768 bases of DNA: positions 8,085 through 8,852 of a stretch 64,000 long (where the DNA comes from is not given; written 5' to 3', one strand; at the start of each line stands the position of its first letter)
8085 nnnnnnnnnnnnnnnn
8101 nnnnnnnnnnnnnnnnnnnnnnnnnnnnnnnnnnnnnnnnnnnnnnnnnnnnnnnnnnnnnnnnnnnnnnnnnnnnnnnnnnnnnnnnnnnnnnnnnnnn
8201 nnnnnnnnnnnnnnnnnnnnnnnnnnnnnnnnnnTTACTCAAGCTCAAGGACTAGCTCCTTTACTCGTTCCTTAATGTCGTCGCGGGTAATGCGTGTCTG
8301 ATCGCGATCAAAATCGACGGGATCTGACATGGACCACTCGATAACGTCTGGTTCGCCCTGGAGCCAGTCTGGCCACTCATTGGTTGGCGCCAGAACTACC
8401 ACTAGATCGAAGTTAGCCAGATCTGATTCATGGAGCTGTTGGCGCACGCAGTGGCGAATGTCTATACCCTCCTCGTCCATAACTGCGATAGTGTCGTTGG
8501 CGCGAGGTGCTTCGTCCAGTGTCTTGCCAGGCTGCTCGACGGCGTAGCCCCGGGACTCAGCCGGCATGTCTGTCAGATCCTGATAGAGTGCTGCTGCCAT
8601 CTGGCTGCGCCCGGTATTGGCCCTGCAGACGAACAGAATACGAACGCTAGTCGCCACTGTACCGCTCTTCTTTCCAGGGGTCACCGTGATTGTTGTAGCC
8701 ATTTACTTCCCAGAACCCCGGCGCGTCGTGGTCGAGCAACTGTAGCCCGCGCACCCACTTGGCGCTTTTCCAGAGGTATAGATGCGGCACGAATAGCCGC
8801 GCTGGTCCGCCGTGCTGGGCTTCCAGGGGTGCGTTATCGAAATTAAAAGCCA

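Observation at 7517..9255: Overlapping three-gene redox operon: SO-family molybdoenzyme, ArsC/LMW-PTP-like protein and FNR-like flavoprotein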

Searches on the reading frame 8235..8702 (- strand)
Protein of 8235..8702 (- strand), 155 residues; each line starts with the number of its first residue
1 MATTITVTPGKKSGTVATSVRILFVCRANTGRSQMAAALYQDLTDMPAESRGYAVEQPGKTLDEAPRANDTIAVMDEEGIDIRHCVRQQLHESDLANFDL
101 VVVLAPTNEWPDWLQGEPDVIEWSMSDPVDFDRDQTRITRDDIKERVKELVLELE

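Call 3: search_protein_families(library=pfam, proteins=[window:8235-8702:-], max_evalue=0.01)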
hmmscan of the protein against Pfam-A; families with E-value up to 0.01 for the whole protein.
window:8235-8702:- (155 aa): 1 family
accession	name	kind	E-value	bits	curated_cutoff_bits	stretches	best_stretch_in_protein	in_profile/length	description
PF01451.26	LMWPc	-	3.2e-14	53.8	23.2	1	22-150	1-143/144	Low molecular weight phosphotyrosine protein phosphatase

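Call 4: search_protein_families(library=ncbifam, proteins=[window:8235-8702:-], max_evalue=0.01)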
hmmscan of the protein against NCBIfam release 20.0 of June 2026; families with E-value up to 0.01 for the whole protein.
window:8235-8702:- (155 aa): 3 families
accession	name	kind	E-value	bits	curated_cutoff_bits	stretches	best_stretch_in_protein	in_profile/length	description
TIGR02689.1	ars_reduc_gluta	equivalog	9.9e-12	45.2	157.6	1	21-151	2-126/126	arsenate reductase, glutathione/glutaredoxin type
TIGR02691.1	arsC_pI258_fam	equivalog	3.2e-09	37.1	174.3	1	22-150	1-129/129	arsenate reductase (thioredoxin)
NF010053.0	PRK13530.1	subfamily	9.4e-09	35.7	215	1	21-150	5-128/133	arsenate reductase (thioredoxin)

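Call 21: search_solved_structures(query=window:8235-8702:-, max_evalue=0.01, show_alignments=4)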
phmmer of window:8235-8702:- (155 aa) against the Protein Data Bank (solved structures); distinct sequences matched with E-value up to 0.01: 29.
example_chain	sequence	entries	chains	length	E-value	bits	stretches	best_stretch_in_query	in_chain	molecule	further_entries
2l19_A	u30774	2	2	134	1.1e-09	41.8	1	21-153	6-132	Arsenate reductase | Glutaredoxin arsenate reductase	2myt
2l17_A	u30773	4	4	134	7e-09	39.2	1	21-153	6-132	Arsenate reductase | Glutaredoxin arsenate reductase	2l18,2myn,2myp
2myu_A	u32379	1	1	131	4.5e-08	36.6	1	21-153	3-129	Glutaredoxin arsenate reductase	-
1y1l_A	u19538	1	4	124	6e-08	36.2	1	21-152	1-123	arsenate reductase (arsC)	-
3rh0_A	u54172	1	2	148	7e-08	36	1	21-150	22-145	ARSENATE REDUCTASE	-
4egs_A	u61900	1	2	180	1.6e-06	31.5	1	8-107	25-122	Ribose 5-phosphate isomerase RpiB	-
3t38_A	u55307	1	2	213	2.1e-06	31.2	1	14-151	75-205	Arsenate Reductase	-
4etm_A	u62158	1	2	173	1.3e-05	28.6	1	7-106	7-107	Low molecular weight protein-tyrosine-phosphatase yfkJ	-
6y2v_A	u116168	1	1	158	0.0004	23.8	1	20-108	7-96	Low molecular weight phosphotyrosine protein phosphatase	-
4etn_A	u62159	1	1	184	0.00076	22.9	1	8-104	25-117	Low molecular weight protein-tyrosine-phosphatase ywlE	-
2p4u_A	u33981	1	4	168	0.0013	22.1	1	19-108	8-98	Acid phosphatase 1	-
5jnu_A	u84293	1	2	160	0.0013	22.1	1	19-108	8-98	Low molecular weight phosphotyrosine protein phosphatase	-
2cwd_A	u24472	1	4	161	0.0015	21.9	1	19-105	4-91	low molecular weight phosphotyrosine protein phosphatase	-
7uw6_A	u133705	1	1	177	0.0019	21.6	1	19-108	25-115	Low molecular weight phosphotyrosine protein phosphatase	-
5kqg_A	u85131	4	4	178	0.002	21.5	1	18-108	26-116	Low molecular weight phosphotyrosine protein phosphatase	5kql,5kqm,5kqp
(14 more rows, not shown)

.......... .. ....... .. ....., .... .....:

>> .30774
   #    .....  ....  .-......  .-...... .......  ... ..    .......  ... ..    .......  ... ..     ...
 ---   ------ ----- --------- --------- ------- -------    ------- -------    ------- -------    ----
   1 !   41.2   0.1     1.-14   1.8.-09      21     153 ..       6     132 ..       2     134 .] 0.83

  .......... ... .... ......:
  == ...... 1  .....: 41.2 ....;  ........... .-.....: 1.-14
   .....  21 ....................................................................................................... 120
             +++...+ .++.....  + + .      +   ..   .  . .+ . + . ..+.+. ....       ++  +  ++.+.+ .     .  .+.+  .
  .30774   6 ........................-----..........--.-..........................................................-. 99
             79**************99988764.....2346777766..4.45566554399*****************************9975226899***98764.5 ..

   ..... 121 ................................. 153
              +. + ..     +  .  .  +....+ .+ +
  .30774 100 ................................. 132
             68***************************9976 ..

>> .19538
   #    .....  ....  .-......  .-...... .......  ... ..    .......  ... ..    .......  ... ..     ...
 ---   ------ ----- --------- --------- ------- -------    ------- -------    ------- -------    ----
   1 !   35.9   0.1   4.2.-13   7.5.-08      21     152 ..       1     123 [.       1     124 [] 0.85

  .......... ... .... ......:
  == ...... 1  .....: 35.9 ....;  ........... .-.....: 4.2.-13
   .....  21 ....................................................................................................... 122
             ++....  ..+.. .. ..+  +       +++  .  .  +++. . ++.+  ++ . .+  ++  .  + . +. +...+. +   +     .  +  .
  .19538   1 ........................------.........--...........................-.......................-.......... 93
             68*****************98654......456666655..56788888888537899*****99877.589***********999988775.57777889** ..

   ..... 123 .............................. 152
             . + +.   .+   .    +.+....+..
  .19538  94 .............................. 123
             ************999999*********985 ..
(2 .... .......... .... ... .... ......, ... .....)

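Call 41: find_homologous_proteins(query=window:8235-8702:-, max_evalue=0.001)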
Query window:8235-8702:- (155 aa): 19 proteins with E <= 0.001 among 87 candidates.
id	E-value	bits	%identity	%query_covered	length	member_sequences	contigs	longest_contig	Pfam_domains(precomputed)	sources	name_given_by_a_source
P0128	1.7e-97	341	100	100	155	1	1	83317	PF01451.28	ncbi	-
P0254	2.0e-61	224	78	87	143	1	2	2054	PF01451.28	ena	-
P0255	3.6e-25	107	43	85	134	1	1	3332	PF01451.28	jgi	jgi:arsenate reductase (thioredoxin)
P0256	6.6e-22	96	43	85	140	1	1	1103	PF01451.28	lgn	-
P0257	1.5e-19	89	41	85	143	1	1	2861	PF01451.28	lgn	-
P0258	2.5e-19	88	43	85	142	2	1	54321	PF01451.28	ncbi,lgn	-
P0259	3.7e-11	61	39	86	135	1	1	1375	PF01451.28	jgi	jgi:arsenate reductase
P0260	7.4e-6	44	36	86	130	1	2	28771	PF01451.28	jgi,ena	-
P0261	1.6e-5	43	35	86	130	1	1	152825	PF01451.28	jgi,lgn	jgi:protein-tyrosine-phosphatase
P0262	2.6e-5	42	31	85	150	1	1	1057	PF01451.28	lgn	-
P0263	6.9e-5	41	33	86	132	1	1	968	PF01451.28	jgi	-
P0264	1.0e-4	40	32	90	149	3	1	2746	PF01451.28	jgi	-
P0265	1.1e-4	40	33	86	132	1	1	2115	PF01451.28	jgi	jgi:protein-tyrosine-phosphatase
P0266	2.4e-4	39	35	86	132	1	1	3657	PF01451.28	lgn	-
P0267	3.8e-4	39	31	85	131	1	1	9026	PF01451.28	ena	-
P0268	5.6e-4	38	34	86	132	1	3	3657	PF01451.28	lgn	-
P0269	5.7e-4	38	34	86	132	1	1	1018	PF01451.28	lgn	-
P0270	6.0e-4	38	33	85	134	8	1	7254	PF01451.28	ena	-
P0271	8.0e-4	38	34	86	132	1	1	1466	PF01451.28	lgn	-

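Call 42: find_encoding_contigs(protein=P0258, flank=6000, max_places=2)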
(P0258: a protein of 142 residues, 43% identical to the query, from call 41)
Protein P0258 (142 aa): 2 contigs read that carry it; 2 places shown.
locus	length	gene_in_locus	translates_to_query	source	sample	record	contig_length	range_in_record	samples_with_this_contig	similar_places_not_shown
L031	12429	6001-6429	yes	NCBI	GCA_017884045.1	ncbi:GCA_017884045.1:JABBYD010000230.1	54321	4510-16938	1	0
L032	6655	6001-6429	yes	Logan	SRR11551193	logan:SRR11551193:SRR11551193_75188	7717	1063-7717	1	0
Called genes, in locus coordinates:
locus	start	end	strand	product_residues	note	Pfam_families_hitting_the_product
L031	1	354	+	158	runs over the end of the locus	PF02353:CMAS (weak), PF13489:Methyltransf_23 (weak), PF13649:Methyltransf_25 (weak)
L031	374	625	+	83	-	PF04193:PQ-loop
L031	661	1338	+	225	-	-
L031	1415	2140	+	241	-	-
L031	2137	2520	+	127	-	PF00072:Response_reg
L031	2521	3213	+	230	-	PF11967:RecO_N, PF02565:RecO_C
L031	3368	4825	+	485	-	PF28494:GlyRS_ins_1 (faint), PF00587:tRNA-synt_2b, PF03129:HGTP_anticodon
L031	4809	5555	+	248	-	PF00702:Hydrolase, PF13419:HAD_2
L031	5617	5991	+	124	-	PF01042:Ribonuc_L-PSP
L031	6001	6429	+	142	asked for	PF01451:LMWPc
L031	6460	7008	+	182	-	PF06821:Ser_hydrolase, PF12697:Abhydrolase_6 (faint)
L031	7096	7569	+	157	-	PF01243:PNPOx_N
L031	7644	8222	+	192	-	-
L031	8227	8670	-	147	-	PF06146:PsiE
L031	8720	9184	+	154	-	PF00075:RNase_H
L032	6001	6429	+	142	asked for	PF01451:LMWPc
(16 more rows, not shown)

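Call 43: find_encoding_contigs(protein=P0255, flank=4000, max_places=2)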
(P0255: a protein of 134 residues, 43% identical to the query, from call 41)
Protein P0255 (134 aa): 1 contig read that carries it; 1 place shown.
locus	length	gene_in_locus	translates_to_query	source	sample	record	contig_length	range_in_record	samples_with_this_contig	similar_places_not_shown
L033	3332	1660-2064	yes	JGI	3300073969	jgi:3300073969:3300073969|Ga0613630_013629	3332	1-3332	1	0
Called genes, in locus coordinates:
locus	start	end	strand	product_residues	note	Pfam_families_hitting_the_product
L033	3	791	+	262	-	?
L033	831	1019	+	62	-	-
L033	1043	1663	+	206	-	PF13483:Lactamase_B_3, PF12706:Lactamase_B_2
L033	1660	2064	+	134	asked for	PF01451:LMWPc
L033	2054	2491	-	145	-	PF01668:SmpB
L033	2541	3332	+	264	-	?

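Call 44: find_encoding_contigs(protein=P0257, flank=4000, max_places=2)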
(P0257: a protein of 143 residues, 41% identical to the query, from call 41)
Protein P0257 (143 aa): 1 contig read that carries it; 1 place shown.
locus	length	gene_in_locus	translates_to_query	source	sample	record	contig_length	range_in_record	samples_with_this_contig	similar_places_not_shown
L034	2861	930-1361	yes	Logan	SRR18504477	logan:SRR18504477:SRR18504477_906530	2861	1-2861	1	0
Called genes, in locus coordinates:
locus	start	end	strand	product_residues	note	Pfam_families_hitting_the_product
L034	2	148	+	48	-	?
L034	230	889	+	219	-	PF02698:DUF218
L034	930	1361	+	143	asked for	PF01451:LMWPc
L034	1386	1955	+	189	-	PF28474:DUF8412, PF13376:OmdA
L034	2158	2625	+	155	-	PF00011:HSP20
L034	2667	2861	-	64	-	?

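Call 72: find_related_loci(query=window:8235-8702:-, collection=metagenome_contigs, flank=5000)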
Query window:8235-8702:- (155 aa) in metagenome_contigs; peptide patterns used: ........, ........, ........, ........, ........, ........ (x = any residue, [..] = any of these).
411 stretches matched a pattern; 1 encode a relative of the query (tblastn E <= 1e-3); 1 distinct loci.
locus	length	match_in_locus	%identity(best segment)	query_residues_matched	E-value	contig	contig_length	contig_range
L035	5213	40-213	42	95-154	2e-9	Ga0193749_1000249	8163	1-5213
